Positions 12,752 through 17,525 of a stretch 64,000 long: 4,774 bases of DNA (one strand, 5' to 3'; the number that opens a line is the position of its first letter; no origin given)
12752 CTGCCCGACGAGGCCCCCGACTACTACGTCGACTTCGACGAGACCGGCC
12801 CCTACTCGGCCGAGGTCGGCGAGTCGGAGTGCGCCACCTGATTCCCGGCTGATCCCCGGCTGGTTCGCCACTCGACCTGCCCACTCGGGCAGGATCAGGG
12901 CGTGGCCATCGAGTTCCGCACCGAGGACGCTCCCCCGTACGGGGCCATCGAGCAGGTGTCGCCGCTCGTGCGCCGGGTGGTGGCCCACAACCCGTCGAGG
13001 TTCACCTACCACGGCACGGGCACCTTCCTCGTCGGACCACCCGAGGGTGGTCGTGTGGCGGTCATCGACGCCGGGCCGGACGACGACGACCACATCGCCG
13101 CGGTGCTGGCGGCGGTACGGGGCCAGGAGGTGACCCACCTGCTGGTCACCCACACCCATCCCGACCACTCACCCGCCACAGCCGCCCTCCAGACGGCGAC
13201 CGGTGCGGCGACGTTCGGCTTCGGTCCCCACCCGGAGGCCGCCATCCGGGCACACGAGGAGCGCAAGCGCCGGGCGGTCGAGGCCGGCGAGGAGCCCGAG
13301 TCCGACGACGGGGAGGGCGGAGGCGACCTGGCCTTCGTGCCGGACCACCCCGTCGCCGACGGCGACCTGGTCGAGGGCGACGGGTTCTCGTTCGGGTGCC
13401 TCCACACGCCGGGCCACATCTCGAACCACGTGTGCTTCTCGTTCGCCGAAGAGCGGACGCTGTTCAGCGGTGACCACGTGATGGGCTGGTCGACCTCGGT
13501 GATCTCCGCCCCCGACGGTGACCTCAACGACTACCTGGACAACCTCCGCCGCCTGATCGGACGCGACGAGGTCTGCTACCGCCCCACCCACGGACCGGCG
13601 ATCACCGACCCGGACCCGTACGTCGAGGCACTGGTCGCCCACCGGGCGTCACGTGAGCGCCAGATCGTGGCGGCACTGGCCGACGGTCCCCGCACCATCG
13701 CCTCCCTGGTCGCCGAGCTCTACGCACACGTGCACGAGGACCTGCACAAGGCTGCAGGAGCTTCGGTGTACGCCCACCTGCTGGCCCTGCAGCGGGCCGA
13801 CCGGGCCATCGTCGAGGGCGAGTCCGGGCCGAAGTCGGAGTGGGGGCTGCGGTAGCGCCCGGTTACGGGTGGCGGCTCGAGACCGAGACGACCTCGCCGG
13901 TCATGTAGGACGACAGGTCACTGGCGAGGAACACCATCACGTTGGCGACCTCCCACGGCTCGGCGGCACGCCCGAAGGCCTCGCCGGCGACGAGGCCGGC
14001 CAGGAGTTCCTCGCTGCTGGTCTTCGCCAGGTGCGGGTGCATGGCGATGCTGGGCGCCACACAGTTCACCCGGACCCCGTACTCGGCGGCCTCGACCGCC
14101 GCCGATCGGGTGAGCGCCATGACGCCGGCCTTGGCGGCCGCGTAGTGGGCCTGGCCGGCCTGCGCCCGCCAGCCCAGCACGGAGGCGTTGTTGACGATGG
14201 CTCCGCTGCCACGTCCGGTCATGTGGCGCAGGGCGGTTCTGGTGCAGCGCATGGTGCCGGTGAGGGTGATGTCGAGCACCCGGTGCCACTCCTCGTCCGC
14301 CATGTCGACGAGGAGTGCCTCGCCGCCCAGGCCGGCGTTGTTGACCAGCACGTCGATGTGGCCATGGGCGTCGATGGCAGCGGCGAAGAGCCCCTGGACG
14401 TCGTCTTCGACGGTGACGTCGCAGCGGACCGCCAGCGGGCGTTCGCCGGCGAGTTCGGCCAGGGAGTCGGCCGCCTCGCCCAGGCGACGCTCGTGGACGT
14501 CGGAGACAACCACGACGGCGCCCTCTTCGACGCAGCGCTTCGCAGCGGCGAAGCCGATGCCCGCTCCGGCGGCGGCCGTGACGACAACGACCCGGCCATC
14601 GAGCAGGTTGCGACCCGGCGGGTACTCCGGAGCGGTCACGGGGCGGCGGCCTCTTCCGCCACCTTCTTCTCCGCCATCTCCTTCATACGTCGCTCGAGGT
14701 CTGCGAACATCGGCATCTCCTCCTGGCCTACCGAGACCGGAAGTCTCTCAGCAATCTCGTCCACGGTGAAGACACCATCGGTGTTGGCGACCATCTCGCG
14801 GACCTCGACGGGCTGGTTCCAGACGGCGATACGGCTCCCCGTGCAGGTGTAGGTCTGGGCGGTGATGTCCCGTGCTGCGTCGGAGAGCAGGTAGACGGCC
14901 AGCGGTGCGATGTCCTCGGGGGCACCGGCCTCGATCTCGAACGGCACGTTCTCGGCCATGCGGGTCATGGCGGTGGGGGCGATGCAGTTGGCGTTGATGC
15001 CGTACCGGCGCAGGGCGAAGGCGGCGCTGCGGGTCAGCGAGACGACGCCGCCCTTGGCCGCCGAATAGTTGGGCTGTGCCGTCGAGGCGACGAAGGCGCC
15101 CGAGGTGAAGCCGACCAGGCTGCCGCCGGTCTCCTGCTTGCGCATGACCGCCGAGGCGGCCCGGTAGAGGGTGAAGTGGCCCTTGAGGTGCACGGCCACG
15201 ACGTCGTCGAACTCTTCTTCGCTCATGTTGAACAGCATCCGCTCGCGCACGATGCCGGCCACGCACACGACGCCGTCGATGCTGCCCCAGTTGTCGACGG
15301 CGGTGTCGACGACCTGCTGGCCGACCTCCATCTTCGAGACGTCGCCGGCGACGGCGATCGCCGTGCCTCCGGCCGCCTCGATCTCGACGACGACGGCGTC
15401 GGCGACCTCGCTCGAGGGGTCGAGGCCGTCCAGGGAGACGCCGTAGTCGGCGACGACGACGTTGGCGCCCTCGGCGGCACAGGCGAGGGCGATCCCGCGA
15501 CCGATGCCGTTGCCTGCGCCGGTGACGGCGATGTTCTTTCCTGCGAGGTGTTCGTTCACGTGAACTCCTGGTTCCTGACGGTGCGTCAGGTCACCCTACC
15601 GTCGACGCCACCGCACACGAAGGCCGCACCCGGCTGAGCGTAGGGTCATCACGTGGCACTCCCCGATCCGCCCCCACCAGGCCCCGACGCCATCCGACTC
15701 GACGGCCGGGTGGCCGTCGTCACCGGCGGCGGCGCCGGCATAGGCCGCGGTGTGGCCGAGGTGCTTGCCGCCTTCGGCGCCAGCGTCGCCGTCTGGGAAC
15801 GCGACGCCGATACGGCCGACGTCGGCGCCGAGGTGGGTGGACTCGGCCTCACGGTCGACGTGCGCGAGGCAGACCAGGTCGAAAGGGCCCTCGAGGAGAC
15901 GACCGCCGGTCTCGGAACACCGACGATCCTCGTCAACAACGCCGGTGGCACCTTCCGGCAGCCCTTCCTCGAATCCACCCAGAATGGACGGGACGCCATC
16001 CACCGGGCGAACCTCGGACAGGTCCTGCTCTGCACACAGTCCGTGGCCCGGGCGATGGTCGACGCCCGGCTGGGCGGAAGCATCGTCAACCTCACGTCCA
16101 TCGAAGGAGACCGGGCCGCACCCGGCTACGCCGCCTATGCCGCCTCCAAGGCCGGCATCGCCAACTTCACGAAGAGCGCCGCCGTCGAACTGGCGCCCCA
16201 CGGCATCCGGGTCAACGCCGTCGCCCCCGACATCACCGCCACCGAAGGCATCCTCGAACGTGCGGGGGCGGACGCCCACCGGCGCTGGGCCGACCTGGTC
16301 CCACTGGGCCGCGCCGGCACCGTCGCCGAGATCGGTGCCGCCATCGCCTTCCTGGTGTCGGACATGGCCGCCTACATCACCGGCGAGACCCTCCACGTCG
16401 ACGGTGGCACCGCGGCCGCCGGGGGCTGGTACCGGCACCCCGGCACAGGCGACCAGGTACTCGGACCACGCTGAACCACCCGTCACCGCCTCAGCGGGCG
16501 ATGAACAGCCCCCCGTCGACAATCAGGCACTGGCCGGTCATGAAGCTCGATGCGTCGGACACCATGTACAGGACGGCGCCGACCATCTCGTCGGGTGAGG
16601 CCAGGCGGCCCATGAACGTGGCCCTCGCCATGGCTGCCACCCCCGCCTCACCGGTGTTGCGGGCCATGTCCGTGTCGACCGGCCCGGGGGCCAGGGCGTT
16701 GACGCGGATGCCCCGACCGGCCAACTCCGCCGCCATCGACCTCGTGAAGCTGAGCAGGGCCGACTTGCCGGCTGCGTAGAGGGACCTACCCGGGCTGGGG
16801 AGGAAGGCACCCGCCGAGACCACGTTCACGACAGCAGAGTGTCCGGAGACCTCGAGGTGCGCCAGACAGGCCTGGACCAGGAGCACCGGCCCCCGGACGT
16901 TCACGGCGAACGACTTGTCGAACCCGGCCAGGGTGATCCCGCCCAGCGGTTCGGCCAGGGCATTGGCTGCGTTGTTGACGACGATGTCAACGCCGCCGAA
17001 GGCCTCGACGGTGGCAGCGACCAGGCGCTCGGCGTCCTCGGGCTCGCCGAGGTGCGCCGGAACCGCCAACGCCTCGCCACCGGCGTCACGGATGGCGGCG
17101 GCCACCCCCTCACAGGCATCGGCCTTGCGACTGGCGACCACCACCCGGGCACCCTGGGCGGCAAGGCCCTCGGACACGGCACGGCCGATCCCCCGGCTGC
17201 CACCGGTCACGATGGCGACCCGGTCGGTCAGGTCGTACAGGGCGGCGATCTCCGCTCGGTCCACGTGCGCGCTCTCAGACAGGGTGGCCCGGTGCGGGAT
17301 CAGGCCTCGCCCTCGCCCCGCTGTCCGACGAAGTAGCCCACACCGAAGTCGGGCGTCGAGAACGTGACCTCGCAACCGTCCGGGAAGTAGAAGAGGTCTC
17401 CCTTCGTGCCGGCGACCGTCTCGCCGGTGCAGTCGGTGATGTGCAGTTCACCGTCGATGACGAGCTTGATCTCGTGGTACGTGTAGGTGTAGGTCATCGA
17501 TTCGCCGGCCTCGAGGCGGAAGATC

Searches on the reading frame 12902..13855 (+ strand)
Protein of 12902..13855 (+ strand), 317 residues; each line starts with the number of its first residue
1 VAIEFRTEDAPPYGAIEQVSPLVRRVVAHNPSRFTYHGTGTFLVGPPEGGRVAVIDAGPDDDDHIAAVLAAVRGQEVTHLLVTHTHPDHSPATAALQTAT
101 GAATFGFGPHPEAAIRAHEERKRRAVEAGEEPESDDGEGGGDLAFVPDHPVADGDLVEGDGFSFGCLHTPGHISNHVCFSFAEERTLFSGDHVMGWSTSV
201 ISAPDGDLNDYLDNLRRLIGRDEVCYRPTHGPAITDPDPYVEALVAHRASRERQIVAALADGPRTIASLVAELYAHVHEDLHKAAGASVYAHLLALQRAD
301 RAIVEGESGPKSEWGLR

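Call 38: search_protein_families(library=pfam, proteins=[window:12902-13855:+], max_evalue=0.0001)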
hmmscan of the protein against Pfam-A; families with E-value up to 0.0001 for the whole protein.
window:12902-13855:+ (317 aa): 2 families
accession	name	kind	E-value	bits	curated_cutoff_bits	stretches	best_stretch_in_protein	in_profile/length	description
PF00753.33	Lactamase_B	-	2.5e-18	67.1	22.7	1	42-223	9-189/196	Metallo-beta-lactamase superfamily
PF17778.7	BLACT_WH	-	3.5e-08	33.7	22.8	1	265-307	1-43/46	Beta-lactamase associated winged helix domain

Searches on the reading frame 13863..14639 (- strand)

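Call 38: search_protein_families(library=pfam, proteins=[window:13863-14639:-], max_evalue=0.0001)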
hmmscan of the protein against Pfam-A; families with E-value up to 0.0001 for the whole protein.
window:13863-14639:- (258 aa): 3 families
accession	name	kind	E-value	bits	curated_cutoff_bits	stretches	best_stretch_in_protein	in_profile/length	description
PF13561.12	adh_short_C2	-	7.2e-60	202.9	27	1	23-253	3-231/236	Enoyl-(Acyl carrier protein) reductase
PF00106.31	adh_short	-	2e-50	171.4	26.6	1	17-205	2-188/195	short chain dehydrogenase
PF08659.16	KR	-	1.6e-11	44.9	22.6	1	19-179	4-162/180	KR domain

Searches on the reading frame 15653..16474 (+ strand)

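Call 38: search_protein_families(library=pfam, proteins=[window:15653-16474:+], max_evalue=0.0001)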
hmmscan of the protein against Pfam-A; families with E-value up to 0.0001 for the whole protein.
window:15653-16474:+ (273 aa): 2 families
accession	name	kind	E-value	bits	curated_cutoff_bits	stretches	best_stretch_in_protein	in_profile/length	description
PF13561.12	adh_short_C2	-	8.1e-56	189.7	27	1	28-253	6-235/236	Enoyl-(Acyl carrier protein) reductase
PF00106.31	adh_short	-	3.4e-43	147.9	26.6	1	19-198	1-185/195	short chain dehydrogenase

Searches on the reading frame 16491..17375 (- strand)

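Call 38: search_protein_families(library=pfam, proteins=[window:16491-17375:-], max_evalue=0.0001)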
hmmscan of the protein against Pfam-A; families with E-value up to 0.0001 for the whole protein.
window:16491-17375:- (294 aa): 4 families
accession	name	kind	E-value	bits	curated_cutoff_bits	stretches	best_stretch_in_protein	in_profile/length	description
PF13561.12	adh_short_C2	-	5.5e-56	190.2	27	1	61-290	6-235/236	Enoyl-(Acyl carrier protein) reductase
PF00106.31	adh_short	-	3.1e-50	170.8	26.6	1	52-243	1-192/195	short chain dehydrogenase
PF08659.16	KR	-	7.1e-13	49.3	22.6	1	55-216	4-165/180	KR domain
PF23441.1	SDR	-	1.3e-09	38.3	27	1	50-292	6-257/258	SDR-like rossmann domain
